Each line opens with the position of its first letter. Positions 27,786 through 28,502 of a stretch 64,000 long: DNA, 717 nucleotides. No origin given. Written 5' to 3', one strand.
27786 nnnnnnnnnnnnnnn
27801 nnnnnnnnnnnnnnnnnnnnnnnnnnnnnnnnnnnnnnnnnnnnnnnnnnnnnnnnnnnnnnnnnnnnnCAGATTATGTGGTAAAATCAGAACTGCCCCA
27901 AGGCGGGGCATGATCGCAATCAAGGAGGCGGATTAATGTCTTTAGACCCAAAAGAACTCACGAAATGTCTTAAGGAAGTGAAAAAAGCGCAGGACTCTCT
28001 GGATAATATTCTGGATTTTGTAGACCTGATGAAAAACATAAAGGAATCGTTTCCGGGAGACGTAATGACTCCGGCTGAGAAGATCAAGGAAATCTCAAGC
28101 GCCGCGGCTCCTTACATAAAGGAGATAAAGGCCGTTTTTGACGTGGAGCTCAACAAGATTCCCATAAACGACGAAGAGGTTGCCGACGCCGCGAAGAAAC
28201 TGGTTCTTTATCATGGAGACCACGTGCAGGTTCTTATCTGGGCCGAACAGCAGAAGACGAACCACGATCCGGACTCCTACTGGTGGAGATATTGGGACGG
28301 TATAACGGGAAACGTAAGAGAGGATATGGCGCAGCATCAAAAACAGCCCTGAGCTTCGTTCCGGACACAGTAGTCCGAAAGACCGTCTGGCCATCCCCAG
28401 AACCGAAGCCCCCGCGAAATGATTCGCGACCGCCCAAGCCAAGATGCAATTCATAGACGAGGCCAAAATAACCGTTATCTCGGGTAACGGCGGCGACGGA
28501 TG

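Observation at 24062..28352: Cdc48/VCP-like double-ring AAA+ ATPase in an apparent operon with prepilin peptidase PilD, a DUF1460-like protein and a small hypothetical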

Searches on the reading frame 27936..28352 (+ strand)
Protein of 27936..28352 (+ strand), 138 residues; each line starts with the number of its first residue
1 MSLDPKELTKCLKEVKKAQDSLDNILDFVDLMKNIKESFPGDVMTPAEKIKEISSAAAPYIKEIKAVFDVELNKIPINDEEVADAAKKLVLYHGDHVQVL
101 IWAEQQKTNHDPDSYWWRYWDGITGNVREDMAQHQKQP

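Call 4: search_protein_families(library=pfam, proteins=[window:27936-28352:+], max_evalue=0.01)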
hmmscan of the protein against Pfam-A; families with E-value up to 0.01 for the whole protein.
window:27936-28352:+ (138 aa): 0 families

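Call 5: search_protein_families(library=ncbifam, proteins=[window:27936-28352:+], max_evalue=0.01)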
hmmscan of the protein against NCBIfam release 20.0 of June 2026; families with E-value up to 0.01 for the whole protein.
window:27936-28352:+ (138 aa): 0 families

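Call 41: find_homologous_proteins(query=window:27936-28352:+, max_evalue=0.001)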
Query window:27936-28352:+ (138 aa): 67 proteins with E <= 0.001 among 82 candidates.
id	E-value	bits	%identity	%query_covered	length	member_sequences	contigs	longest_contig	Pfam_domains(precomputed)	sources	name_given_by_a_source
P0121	3.6e-87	308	100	100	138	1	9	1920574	-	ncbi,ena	-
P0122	3.1e-86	305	99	100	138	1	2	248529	-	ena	-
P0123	8.9e-84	297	97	99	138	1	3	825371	-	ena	-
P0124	2.6e-83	295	96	99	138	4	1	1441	-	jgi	jgi:hypothetical protein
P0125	4.4e-83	294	96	99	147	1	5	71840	-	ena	-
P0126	9.2e-83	293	96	99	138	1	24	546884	-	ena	-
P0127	9.3e-83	293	96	99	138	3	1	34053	-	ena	-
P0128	1.6e-82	293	96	99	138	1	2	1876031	-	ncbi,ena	-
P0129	2.3e-82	292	96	99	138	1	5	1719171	-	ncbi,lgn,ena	-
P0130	7.6e-82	290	96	99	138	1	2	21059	-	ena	-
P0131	2.1e-81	289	93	99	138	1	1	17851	-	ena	-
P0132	2.6e-81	289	95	99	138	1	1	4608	-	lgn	-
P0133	2.1e-80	286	92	99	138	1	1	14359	-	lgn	-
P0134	3.1e-80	285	91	99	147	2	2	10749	-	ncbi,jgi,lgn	-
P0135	4.6e-79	281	90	99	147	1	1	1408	-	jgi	-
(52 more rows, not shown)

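Call 52: predict_structure(alignment_id=A2)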
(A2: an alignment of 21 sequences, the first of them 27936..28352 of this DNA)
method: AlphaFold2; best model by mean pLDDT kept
length: 138 residues; sequences in the alignment: 21
mean_pLDDT: 92.7   pTM: 0.76
mean pLDDT of the five models: 92.7, 92.3, 92.1, 92.1, 91.0
residues with pLDDT >= 90: 113; 70-90: 22; 50-70: 2; < 50: 1
segments of 3 or more residues with pLDDT < 50: none
pLDDT, mean of each block of 10 residues (from residue 1): 89 96 94 84 84 94 96 96 97 96 96 96 97 80
secondary structure, 60 per line:
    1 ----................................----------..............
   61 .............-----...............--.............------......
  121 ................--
elements in order: H5-36 H47-73 H79-93 H96-108 H115-136

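Call 54: fold_search(model_id=the predicted structure, library=pdb)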
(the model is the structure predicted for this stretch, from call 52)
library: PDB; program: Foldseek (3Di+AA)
matches with E <= 10: 95; with E <= 0.001: 0
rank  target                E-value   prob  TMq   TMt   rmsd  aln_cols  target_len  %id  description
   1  8a3k                  1.7e+00  0.14  0.25  0.26  17.1       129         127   16  X-ray crystal structure of a de novo designed single-chain antiparallel 4-helix coiled-coil bundle, sc-apCC-4 (released 2022-10-05)
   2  3hmf                  2.1e+00  0.14  0.29  0.34  22.3       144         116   17  Crystal Structure of the second Bromodomain of Human Poly-bromodomain containing protein 1 (PB1) (released 2009-06-23)
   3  6xns_D                2.3e+00  0.35  0.40  0.20   8.9       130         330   17  C3_crown-05 (released 2020-12-23)
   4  9qg1_A                2.5e+00  0.09  0.22  0.18  15.5       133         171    8  Natively purified Rubrerythrin 16-mer from the anaerobic extremophile P. furiosus (released 2025-07-16)
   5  5ea1_C                2.5e+00  0.08  0.26  0.29  21.5       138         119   14  Crystal Structure of SMARCA4 bromodomain in complex with MPD (released 2016-03-16)
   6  6zn6_B                2.6e+00  0.15  0.30  0.36  22.5       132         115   15  Protein polybromo-1 (PB1 BD2) Bound To MW278 (released 2020-08-26)
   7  3g67_A                2.7e+00  0.08  0.23  0.15  29.5       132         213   11  Crystal Structure of a Soluble Chemoreceptor from Thermotoga maritima (released 2009-07-28)
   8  2ri4_B                2.7e+00  0.04  0.15  0.15  16.5       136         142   12  Crystal Structure determination of Goat Methemoglobin at 2.7 Angstrom (released 2008-10-14)
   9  2fic_A                3.2e+00  0.05  0.18  0.14  17.4       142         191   15  The crystal structure of the BAR domain from human Bin1/Amphiphysin II and its implications for molecular recognition (released 2006-11-14)
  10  3o9o_B                3.4e+00  0.44  0.36  0.47   3.7        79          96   15  Crystal Structure of GBS1074, an Esat-6 homologue from Group B Streptococcus (released 2010-11-10)
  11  4atm                  3.8e+00  0.12  0.33  0.22  19.0       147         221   10  Crystal structure of the BAR domain of human Amphiphysin, isoform 1 at 1.8 Angstrom resolution featuring increased order (released 2012-05-30)
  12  1c17_M                3.8e+00  0.06  0.21  0.21  18.7       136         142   10  A1C12 SUBCOMPLEX OF F1FO ATP SYNTHASE (released 1999-11-24)
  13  8ip4_A                4.0e+00  0.08  0.27  0.15  23.5       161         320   16  Cryo-EM structure of hMRS-highEDTA (released 2023-06-14)
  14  6dma_C                4.2e+00  0.28  0.26  0.45   5.1        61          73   20  DHD15_closed (released 2018-12-19)
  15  4j11_B                4.2e+00  0.23  0.28  0.39   5.5        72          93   12  The crystal structure of a secreted protein ESXB (wild-type, in P21 space group) from Bacillus anthracis str. sterne (released 2013-02-13)
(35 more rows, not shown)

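Call 56: search_protein_families(library=padloc, proteins=[window:27936-28352:+], max_evalue=0.001)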
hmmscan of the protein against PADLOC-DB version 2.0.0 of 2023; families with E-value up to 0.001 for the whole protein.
window:27936-28352:+ (138 aa): 0 families

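Call 72: search_protein_representatives(alignment_id=A2)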
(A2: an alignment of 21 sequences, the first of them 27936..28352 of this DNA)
Query: 21 sequences, 139 profile positions. Proteins with E-value up to 0.001 (for the whole library): 34; up to 1e-10: 21; up to 1e-30: 10. The best 34 are listed.
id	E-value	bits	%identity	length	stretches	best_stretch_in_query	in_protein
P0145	1.2e-56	206.9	-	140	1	1-137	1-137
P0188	8.8e-52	191.1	-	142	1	1-136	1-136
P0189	2.7e-47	176.6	-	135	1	1-134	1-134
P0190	8.8e-47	174.9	-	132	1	1-130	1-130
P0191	1.7e-43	164.2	-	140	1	1-138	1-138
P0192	6.6e-43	162.3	-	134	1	1-132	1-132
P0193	1.4e-37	145.1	-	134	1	1-133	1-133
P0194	2.4e-32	128.1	-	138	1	1-137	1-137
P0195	7.9e-32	126.4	-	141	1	3-131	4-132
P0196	2.8e-31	124.7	-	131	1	1-130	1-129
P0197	1.8e-30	122.0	-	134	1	4-133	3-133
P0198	2.3e-30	121.7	-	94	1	57-137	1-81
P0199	4.1e-25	104.7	-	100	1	1-88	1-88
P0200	5.8e-25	104.2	-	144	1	4-136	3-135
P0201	8.0e-20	87.5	-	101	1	1-70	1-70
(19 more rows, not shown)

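Call 74: find_encoding_contigs(protein=P0121, flank=5000, max_places=5)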
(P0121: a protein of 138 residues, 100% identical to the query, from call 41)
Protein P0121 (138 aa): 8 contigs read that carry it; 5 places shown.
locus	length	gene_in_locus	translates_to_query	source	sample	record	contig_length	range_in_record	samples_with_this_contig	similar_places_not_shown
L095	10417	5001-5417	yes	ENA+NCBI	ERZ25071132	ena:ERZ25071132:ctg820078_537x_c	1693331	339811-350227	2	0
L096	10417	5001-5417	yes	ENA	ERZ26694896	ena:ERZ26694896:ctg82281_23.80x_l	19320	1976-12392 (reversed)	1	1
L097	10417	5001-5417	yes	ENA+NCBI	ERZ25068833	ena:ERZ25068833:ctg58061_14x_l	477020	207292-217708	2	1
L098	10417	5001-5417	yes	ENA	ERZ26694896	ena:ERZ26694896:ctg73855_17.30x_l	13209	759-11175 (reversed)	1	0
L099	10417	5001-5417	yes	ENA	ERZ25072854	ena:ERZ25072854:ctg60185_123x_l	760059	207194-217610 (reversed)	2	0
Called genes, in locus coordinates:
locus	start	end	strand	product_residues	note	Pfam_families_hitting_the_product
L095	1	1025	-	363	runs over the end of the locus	PF02463:SMC_N, PF13175:AAA_15, PF13476:AAA_23, PF13304:AAA_21 (faint)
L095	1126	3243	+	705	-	PF02359:CDC48_N, PF07724:AAA_2 (faint), PF00004:AAA, PF05496:RuvB_N (weak), PF17862:AAA_lid_3, PF06068:TIP49 (weak), PF00004:AAA, PF17862:AAA_lid_3 (weak), +20 more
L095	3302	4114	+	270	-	PF06750:A24_N_bact, PF01478:Peptidase_A24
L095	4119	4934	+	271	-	PF07313:AmiA-like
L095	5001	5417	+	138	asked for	-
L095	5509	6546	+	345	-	PF01018:GTP1_OBG, PF01926:MMR_HSR1, PF02421:FeoB_N (weak)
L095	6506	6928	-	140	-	PF13474:SnoaL_3, PF14534:DUF4440 (weak)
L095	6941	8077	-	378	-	PF08331:QueG_DUF1730, PF14697:Fer4_21 (faint), PF25160:LdpA_Fe-S-bd (faint), PF13484:Fer4_16, PF13646:HEAT_2 (weak)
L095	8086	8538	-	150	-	-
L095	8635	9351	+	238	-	PF01694:Rhomboid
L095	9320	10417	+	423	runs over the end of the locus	PF00365:PFK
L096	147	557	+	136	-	PF03852:Vsr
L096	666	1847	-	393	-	PF14294:DUF4372, PF01609:DDE_Tnp_1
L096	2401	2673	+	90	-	PF14452:Multi_ubiq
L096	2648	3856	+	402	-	PF20590:DUF6791, PF00899:ThiF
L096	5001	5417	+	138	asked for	-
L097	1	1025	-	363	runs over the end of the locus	PF02463:SMC_N, PF13175:AAA_15, PF13476:AAA_23, PF13304:AAA_21 (faint)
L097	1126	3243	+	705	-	PF02359:CDC48_N, PF07724:AAA_2 (faint), PF00004:AAA, PF05496:RuvB_N (weak), PF17862:AAA_lid_3, PF06068:TIP49 (weak), PF00004:AAA, PF17862:AAA_lid_3 (weak), +20 more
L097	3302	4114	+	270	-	PF06750:A24_N_bact, PF01478:Peptidase_A24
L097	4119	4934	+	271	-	PF07313:AmiA-like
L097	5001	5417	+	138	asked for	-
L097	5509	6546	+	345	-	PF01018:GTP1_OBG, PF01926:MMR_HSR1, PF02421:FeoB_N (weak)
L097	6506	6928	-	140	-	PF13474:SnoaL_3, PF14534:DUF4440 (weak)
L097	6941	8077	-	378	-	PF08331:QueG_DUF1730, PF14697:Fer4_21 (faint), PF25160:LdpA_Fe-S-bd (faint), PF13237:Fer4_10 (faint), PF13484:Fer4_16, PF13646:HEAT_2 (weak)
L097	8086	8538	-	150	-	-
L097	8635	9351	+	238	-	PF01694:Rhomboid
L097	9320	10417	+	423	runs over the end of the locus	PF00365:PFK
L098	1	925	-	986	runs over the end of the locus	?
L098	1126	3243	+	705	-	PF02359:CDC48_N, PF07724:AAA_2 (faint), PF00004:AAA, PF05496:RuvB_N (weak), PF17862:AAA_lid_3, PF06068:TIP49 (weak), PF00004:AAA, PF17862:AAA_lid_3 (weak), +20 more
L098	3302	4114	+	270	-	PF06750:A24_N_bact, PF01478:Peptidase_A24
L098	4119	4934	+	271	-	PF07313:AmiA-like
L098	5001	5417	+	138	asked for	-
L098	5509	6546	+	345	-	PF01018:GTP1_OBG, PF01926:MMR_HSR1, PF02421:FeoB_N (weak)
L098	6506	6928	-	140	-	PF13474:SnoaL_3, PF14534:DUF4440 (weak)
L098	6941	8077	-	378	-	PF08331:QueG_DUF1730, PF14697:Fer4_21 (faint), PF25160:LdpA_Fe-S-bd (faint), PF13484:Fer4_16, PF13646:HEAT_2 (weak)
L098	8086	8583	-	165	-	-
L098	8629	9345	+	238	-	PF01694:Rhomboid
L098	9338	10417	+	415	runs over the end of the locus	PF00365:PFK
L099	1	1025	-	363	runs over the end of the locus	PF02463:SMC_N, PF13175:AAA_15, PF13476:AAA_23, PF13304:AAA_21 (faint)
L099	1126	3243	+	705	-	PF02359:CDC48_N, PF07724:AAA_2 (faint), PF00004:AAA, PF05496:RuvB_N (weak), PF17862:AAA_lid_3, PF06068:TIP49 (weak), PF00004:AAA, PF17862:AAA_lid_3 (weak), +20 more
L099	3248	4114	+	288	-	PF06750:A24_N_bact, PF01478:Peptidase_A24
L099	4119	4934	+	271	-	PF07313:AmiA-like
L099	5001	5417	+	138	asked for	-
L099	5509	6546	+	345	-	PF01018:GTP1_OBG, PF01926:MMR_HSR1, PF02421:FeoB_N (weak)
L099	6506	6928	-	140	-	PF13474:SnoaL_3, PF14534:DUF4440 (weak)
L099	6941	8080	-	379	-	PF08331:QueG_DUF1730, PF14697:Fer4_21 (faint), PF25160:LdpA_Fe-S-bd (faint), PF13484:Fer4_16, PF13646:HEAT_2 (weak)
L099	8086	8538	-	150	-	-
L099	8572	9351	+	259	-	PF01694:Rhomboid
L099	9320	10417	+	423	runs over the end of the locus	PF00365:PFK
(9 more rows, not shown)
